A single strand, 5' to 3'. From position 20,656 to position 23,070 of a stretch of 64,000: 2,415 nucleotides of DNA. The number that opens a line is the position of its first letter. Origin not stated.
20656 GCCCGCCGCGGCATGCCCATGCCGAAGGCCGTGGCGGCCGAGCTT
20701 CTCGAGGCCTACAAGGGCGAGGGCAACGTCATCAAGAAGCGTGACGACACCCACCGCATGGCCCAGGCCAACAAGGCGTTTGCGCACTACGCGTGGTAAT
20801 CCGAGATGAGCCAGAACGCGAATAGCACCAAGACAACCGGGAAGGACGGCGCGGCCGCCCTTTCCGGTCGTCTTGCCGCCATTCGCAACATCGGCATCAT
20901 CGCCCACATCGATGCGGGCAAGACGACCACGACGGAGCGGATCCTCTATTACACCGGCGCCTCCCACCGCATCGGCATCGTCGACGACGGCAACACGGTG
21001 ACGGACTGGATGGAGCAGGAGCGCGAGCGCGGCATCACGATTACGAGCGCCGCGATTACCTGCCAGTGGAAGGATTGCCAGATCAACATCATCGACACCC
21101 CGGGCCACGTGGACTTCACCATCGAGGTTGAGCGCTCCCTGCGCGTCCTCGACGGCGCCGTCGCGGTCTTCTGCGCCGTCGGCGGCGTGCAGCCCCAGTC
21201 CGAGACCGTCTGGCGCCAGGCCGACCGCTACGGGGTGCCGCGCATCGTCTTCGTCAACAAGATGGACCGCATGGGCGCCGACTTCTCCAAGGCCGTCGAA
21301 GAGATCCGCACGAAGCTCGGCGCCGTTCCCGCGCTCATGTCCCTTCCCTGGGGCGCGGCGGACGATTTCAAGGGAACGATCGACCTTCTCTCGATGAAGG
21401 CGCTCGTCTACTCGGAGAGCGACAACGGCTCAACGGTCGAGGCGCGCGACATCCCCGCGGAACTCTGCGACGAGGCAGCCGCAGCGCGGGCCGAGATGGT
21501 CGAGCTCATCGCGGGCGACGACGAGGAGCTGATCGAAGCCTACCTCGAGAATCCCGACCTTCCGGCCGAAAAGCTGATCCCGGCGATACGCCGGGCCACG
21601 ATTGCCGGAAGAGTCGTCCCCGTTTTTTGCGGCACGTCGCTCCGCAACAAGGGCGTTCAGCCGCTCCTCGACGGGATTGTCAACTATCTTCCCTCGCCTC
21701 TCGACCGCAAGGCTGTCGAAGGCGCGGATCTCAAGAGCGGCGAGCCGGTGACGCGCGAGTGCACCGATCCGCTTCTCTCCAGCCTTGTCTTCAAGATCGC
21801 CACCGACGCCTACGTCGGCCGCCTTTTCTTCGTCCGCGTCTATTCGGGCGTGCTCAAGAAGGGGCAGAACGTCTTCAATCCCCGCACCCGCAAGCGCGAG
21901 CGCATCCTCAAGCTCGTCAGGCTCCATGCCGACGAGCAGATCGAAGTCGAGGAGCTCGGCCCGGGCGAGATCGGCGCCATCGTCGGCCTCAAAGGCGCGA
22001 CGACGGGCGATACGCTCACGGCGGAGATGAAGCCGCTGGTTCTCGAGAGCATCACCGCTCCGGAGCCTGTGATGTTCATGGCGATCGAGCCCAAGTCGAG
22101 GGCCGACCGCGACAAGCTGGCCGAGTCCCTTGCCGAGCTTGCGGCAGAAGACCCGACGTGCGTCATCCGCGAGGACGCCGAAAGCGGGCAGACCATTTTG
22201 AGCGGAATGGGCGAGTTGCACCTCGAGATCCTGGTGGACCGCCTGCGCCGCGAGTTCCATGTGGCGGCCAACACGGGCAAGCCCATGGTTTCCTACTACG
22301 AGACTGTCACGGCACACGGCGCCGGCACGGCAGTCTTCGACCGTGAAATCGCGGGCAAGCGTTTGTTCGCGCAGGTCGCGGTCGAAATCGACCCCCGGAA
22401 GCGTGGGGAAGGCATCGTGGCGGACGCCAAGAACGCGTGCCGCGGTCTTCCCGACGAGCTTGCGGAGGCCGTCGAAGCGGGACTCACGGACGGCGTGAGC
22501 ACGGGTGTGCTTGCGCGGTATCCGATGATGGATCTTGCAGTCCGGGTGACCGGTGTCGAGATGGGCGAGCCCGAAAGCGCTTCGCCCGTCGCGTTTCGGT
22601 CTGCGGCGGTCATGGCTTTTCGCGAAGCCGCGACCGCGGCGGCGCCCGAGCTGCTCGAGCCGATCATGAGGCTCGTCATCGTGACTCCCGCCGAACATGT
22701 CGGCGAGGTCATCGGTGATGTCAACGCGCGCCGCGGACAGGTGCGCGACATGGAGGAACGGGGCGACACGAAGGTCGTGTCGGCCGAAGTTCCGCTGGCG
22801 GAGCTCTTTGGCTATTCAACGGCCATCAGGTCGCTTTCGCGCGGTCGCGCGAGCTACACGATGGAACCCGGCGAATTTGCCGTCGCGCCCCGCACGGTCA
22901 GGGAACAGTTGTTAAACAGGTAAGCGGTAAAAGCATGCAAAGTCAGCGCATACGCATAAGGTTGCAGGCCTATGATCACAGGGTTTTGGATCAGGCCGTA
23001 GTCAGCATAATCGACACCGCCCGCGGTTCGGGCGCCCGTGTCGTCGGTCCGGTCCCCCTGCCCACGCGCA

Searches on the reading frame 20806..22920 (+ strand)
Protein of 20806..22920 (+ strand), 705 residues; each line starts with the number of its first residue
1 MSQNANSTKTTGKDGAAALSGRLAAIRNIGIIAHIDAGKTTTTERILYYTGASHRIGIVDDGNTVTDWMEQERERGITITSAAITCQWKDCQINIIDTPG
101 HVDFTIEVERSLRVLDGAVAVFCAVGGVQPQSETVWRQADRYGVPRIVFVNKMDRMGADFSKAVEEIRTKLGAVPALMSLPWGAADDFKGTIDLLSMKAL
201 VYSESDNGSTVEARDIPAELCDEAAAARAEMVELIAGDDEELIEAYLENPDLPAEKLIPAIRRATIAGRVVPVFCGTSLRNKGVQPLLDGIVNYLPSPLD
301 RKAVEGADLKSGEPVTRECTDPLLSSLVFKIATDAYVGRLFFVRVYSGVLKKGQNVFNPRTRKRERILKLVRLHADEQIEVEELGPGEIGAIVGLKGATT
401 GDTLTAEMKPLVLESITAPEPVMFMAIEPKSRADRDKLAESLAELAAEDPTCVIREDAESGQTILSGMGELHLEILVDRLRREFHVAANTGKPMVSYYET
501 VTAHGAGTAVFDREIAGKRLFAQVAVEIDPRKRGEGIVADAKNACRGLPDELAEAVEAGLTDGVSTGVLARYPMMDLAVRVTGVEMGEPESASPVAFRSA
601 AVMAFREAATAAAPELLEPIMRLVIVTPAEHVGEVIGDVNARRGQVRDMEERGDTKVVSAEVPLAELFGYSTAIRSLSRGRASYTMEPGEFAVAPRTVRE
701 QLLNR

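Call 70: find_homologous_proteins(query=window:20806-22920:+, max_evalue=1e-50)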
Query window:20806-22920:+ (705 aa): 8000 proteins with E <= 1e-50 among 8000 candidates; the best 120 are listed.
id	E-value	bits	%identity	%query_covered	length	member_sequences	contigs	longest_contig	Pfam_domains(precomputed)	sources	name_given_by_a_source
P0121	0.0e+0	1541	100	100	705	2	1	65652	PF00679.31,PF14492.13,PF00009.34,PF03764.25,PF16658.12,PF03144.32,PF22042.3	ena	-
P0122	0.0e+0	1322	85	100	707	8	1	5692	PF00679.31,PF14492.13,PF00009.34,PF03764.25,PF16658.12,PF03144.32,PF22042.3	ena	-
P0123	0.0e+0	1304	86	97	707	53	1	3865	PF00679.31,PF14492.13,PF00009.34,PF03764.25,PF16658.12,PF03144.32,PF22042.3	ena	-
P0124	0.0e+0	1292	84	100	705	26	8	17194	PF00679.31,PF14492.13,PF00009.34,PF03764.25,PF16658.12,PF03144.32,PF22042.3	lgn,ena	-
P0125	0.0e+0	1273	82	100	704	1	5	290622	PF00679.31,PF14492.13,PF00009.34,PF03764.25,PF16658.12,PF03144.32,PF22042.3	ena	-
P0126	0.0e+0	1268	82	100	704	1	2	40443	PF00679.31,PF14492.13,PF00009.34,PF03764.25,PF16658.12,PF03144.32,PF22042.3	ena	-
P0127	0.0e+0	1264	82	100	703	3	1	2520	PF00679.31,PF14492.13,PF00009.34,PF03764.25,PF16658.12,PF03144.32,PF22042.3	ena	-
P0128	0.0e+0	1264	82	100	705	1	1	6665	PF00679.31,PF14492.13,PF00009.34,PF03764.25,PF16658.12,PF03144.32,PF22042.3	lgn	-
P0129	0.0e+0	1264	82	100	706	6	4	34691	PF00679.31,PF14492.13,PF00009.34,PF03764.25,PF16658.12,PF03144.32,PF22042.3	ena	-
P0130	0.0e+0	1264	84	97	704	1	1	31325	PF00679.31,PF14492.13,PF00009.34,PF03764.25,PF16658.12,PF03144.32,PF22042.3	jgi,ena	-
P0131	0.0e+0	1263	83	97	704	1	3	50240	PF00679.31,PF14492.13,PF00009.34,PF03764.25,PF16658.12,PF03144.32,PF22042.3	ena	-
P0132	0.0e+0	1260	83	97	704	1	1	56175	PF00679.31,PF14492.13,PF00009.34,PF03764.25,PF16658.12,PF03144.32,PF22042.3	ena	-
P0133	0.0e+0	1259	83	97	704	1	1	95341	PF00679.31,PF14492.13,PF00009.34,PF03764.25,PF16658.12,PF03144.32,PF22042.3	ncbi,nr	ncbi:MAG: elongation factor G [Kiritimatiellae bacterium]|nr:elongation factor G [Kiritimatiellia ba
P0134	0.0e+0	1259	81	100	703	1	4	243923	PF00679.31,PF14492.13,PF00009.34,PF03764.25,PF16658.12,PF03144.32,PF22042.3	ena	-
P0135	0.0e+0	1259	81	100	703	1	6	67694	PF00679.31,PF14492.13,PF00009.34,PF03764.25,PF16658.12,PF03144.32,PF22042.3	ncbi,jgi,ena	jgi:elongation factor G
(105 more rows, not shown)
